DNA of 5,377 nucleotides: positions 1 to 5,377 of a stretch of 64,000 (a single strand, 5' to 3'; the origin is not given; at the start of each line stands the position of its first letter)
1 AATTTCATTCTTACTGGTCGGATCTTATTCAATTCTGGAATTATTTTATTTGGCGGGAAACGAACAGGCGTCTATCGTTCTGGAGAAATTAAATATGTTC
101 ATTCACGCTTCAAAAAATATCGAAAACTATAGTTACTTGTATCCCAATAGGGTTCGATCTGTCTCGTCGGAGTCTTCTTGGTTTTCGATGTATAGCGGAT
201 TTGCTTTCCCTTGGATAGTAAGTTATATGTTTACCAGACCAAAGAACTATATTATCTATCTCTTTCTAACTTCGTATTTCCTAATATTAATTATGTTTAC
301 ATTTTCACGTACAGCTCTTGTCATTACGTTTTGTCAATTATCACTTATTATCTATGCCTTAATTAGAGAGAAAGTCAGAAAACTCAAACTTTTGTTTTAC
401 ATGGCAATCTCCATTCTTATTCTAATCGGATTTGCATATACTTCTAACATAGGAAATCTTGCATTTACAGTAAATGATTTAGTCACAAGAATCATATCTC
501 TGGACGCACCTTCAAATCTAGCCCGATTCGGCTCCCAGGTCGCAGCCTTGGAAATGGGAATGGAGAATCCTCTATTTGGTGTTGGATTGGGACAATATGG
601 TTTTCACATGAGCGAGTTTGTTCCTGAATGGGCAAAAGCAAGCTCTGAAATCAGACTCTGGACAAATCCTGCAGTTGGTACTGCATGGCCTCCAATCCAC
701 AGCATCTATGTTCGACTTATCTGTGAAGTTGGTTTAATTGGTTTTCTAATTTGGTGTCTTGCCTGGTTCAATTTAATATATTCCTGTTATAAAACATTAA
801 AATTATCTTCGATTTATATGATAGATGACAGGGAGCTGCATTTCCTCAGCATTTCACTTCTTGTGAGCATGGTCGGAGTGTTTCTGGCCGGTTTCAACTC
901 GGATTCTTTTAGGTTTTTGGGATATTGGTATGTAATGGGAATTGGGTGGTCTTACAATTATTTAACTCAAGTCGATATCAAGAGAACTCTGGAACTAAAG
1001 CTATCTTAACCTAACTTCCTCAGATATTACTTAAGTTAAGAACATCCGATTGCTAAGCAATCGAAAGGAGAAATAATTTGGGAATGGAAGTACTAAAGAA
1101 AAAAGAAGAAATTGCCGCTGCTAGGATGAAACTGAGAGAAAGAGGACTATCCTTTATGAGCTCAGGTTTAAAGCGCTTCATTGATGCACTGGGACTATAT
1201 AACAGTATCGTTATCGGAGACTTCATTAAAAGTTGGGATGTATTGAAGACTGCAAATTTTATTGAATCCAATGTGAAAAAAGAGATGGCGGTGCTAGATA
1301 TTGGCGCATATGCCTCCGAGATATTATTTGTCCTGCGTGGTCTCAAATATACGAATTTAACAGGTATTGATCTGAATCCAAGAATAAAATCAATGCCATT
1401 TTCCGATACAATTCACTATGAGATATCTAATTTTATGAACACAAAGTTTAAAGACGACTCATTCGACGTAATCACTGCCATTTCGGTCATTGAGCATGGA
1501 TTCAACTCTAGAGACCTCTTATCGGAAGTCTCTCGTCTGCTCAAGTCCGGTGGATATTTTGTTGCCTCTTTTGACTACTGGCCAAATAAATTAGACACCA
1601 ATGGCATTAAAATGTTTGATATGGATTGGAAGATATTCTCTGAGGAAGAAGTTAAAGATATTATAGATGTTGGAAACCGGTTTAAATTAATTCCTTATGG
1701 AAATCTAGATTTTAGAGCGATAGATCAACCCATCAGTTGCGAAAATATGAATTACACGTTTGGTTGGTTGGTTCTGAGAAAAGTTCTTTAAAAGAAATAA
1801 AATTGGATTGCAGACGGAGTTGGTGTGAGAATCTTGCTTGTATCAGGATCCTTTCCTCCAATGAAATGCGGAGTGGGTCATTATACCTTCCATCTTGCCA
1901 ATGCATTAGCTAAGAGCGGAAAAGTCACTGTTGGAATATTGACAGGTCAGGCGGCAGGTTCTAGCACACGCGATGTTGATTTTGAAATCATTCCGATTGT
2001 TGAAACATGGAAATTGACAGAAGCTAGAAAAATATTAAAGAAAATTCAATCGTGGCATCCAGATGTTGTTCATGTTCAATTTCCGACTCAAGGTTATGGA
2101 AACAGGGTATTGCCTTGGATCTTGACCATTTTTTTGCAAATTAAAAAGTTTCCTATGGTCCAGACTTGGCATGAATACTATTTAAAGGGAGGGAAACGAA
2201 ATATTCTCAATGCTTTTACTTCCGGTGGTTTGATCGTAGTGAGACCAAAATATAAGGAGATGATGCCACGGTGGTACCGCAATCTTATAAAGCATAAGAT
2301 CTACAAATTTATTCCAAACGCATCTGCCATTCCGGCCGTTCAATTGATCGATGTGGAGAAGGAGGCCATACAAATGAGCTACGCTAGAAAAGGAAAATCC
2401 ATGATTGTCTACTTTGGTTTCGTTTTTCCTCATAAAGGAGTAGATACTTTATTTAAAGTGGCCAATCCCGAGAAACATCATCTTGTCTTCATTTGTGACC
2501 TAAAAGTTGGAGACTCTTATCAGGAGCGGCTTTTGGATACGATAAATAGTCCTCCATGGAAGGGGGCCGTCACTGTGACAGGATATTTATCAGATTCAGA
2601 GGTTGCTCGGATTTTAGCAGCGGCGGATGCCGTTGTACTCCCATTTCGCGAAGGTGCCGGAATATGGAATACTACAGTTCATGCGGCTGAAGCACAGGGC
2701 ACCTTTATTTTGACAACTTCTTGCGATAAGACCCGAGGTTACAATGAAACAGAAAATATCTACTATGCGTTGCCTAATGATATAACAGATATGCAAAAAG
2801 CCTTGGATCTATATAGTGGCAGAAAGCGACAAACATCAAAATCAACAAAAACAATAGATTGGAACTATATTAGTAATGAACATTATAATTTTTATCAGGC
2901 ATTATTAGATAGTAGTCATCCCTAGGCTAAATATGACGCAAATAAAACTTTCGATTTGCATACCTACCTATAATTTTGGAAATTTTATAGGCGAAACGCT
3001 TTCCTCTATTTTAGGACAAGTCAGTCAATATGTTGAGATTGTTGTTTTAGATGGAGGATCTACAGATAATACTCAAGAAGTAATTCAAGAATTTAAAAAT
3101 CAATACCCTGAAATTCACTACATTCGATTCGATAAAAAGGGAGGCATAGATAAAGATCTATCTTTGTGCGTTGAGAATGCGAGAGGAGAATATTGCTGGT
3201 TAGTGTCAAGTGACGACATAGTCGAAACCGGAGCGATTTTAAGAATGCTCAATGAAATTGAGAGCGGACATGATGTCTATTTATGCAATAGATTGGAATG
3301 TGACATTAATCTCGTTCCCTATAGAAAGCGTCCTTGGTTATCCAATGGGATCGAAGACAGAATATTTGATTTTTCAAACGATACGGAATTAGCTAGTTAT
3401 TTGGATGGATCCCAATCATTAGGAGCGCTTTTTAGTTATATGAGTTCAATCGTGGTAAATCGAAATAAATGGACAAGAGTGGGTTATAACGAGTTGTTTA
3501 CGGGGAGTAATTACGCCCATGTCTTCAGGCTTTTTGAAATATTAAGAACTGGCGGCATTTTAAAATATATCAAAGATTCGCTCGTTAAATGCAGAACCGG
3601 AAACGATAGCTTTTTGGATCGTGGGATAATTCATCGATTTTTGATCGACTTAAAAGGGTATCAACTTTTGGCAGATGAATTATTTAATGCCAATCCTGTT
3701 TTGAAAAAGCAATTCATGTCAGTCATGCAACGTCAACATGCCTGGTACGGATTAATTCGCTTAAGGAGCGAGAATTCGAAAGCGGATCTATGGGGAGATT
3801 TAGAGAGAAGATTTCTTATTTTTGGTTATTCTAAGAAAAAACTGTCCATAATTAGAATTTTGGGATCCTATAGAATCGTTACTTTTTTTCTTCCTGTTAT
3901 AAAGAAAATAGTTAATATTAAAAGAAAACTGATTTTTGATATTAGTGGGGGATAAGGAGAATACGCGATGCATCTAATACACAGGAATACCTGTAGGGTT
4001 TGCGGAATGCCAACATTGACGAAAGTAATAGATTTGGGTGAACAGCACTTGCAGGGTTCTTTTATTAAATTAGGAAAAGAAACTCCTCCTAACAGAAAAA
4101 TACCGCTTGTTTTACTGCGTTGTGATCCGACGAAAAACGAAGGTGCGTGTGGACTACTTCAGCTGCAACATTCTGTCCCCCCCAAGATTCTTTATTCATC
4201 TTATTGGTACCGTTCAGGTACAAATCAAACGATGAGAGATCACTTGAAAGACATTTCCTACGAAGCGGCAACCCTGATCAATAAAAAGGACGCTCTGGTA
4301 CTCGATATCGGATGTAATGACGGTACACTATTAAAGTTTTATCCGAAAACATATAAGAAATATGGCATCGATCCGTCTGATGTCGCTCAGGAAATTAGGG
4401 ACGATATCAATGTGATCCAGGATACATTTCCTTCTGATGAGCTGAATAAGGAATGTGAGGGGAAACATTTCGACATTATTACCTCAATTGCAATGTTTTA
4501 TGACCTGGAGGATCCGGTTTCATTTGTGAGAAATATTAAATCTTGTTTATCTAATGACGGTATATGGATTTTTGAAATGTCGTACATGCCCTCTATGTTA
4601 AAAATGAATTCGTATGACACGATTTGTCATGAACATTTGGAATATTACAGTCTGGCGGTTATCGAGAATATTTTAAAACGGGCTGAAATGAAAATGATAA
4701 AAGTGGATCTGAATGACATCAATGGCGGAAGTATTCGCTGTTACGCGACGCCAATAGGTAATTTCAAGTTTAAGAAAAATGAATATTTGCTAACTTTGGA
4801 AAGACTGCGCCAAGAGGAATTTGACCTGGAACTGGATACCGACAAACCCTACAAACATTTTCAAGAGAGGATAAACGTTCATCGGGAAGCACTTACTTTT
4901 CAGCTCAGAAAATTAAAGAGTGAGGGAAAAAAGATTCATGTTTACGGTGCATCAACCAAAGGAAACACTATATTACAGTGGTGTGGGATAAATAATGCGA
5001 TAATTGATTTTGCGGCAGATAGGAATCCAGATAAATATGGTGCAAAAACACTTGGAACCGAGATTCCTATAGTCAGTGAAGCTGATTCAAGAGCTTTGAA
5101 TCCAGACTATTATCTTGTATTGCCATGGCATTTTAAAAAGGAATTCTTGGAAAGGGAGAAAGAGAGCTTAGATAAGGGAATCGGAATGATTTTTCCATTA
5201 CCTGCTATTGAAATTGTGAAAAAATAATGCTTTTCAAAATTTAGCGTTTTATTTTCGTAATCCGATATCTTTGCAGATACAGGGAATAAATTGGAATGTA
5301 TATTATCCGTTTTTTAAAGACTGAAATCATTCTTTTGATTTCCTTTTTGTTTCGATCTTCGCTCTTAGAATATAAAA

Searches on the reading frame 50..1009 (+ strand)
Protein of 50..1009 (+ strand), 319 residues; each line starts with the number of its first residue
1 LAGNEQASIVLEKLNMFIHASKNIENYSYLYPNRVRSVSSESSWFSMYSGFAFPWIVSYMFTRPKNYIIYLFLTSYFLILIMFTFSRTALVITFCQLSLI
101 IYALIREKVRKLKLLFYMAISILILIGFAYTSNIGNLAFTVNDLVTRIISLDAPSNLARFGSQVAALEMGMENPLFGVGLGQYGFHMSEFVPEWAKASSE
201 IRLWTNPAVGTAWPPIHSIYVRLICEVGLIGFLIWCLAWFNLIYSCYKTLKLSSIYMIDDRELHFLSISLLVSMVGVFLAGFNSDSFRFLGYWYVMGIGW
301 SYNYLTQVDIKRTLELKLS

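Call 38: search_protein_families(library=pfam, proteins=[window:50-1009:+], max_evalue=1e-8)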
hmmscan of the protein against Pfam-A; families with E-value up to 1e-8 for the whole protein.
window:50-1009:+ (319 aa): 1 family
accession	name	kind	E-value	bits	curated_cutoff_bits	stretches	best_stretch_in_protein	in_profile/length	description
PF04932.20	Wzy_C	-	2.2e-14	53.9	31.7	1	76-236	5-149/149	O-Antigen ligase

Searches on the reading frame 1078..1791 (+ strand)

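Call 38: search_protein_families(library=pfam, proteins=[window:1078-1791:+], max_evalue=1e-8)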
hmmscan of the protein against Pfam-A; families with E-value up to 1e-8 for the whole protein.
window:1078-1791:+ (237 aa): 3 families
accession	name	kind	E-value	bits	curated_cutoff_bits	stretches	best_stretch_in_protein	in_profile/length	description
PF08241.18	Methyltransf_11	-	1.6e-11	45.1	21.2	1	73-162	1-94/95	Methyltransferase domain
PF13489.12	Methyltransf_23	-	1.7e-10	41.3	27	1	67-164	21-117/164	Methyltransferase domain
PF13847.12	Methyltransf_31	-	2.8e-10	40.5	27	1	67-164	2-110/145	Methyltransferase domain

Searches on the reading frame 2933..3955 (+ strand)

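Call 38: search_protein_families(library=pfam, proteins=[window:2933-3955:+], max_evalue=1e-8)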
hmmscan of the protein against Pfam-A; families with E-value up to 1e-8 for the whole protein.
window:2933-3955:+ (340 aa): 1 family
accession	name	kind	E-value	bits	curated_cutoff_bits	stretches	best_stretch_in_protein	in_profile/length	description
PF00535.33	Glycos_transf_2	-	5.1e-29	101.8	23.3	1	7-139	1-136/168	Glycosyl transferase family 2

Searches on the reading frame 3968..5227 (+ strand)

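Call 38: search_protein_families(library=pfam, proteins=[window:3968-5227:+], max_evalue=1e-8)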
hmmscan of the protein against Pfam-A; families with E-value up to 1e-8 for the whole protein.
window:3968-5227:+ (419 aa): 3 families
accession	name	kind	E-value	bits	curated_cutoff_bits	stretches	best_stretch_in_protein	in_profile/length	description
PF08484.17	Methyltransf_14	-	3e-45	154.3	23.5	1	251-412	2-160/160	C-methyltransferase C-terminal domain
PF13489.12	Methyltransf_23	-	7.7e-19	68.4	27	1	102-244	19-162/164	Methyltransferase domain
PF08421.16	Methyltransf_13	-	1.6e-15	57.4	31.3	1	9-76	1-62/62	Putative zinc binding domain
